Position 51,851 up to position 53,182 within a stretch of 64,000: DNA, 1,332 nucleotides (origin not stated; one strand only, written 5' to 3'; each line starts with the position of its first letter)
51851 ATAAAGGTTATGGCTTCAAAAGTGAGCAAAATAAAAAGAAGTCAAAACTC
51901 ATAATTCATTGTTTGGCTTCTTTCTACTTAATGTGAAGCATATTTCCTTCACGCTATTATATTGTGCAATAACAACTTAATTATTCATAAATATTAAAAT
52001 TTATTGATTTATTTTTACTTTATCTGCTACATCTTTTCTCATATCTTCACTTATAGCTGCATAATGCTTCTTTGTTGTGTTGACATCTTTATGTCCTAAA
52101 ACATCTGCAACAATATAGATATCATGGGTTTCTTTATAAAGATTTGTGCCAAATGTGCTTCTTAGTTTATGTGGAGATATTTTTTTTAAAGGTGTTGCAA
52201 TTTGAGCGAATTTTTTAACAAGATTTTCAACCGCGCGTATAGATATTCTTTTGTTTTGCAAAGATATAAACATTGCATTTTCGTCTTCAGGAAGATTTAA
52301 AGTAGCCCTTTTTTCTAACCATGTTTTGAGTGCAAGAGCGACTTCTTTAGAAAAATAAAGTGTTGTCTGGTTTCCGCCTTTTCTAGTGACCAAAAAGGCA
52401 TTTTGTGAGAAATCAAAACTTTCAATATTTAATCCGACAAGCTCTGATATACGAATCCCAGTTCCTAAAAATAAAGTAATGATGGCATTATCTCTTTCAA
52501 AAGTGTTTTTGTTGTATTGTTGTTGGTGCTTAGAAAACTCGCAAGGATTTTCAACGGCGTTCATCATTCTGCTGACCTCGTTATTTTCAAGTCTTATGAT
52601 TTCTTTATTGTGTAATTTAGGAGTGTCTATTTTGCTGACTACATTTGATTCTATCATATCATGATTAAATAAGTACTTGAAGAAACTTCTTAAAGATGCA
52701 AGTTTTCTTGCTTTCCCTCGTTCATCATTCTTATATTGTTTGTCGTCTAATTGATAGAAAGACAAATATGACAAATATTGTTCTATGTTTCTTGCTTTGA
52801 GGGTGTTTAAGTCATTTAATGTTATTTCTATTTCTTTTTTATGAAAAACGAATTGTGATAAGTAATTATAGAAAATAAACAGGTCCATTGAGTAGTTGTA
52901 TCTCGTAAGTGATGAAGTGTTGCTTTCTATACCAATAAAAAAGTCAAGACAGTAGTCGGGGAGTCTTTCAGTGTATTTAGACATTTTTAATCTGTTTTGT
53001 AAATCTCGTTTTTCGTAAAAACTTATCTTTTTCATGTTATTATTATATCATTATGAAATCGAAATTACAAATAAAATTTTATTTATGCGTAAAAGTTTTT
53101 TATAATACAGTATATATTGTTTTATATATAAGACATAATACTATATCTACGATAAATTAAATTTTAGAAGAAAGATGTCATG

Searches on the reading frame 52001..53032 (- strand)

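Call 55: search_protein_families(library=ncbifam, proteins=[window:52001-53032:-], max_evalue=0.00001)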
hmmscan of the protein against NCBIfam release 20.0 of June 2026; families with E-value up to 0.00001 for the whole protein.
window:52001-53032:- (343 aa): 11 families
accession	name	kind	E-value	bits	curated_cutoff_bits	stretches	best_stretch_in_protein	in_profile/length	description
NF003462.0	PRK05084.1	equivalog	3.3e-51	174.1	267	1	13-340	6-357/360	tyrosine recombinase XerS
TIGR02224.1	recomb_XerC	equivalog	5.4e-49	167.2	335.15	1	35-333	9-283/295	tyrosine recombinase XerC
NF040815.2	recomb_XerA_Arch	equivalog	5.7e-46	157.2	220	1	38-334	11-261/263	site-specific tyrosine recombinase/integron integrase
TIGR02225.1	recomb_XerD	equivalog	4.6e-44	150.9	329.6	1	33-332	7-279/290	site-specific tyrosine recombinase XerD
NF001399.0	PRK00283.1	subfamily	8.9e-43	146.6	279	1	33-333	16-289/300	tyrosine recombinase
NF002331.0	PRK01287.1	subfamily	6.3e-21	74.7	371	1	82-330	76-315/365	site-specific tyrosine recombinase XerC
TIGR02249.1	integrase_gron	subfamily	3.8e-19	69.2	265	2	263-321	237-295/315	integron integrase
NF007371.0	PRK09871.1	subfamily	4.5e-15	55.7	222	1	174-325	21-173/198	tyrosine-type DNA invertase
NF007370.0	PRK09870.1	subfamily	2.3e-11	43.7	221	1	180-324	33-177/200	tyrosine-type DNA invertase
NF011946.0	PRK15417.1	equivalog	4e-11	42.7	435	1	273-322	262-311/337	integron integrase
NF041502.1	integrase_1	equivalog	4.5e-06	25.7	350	0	250-331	284-364/484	site-specific integrase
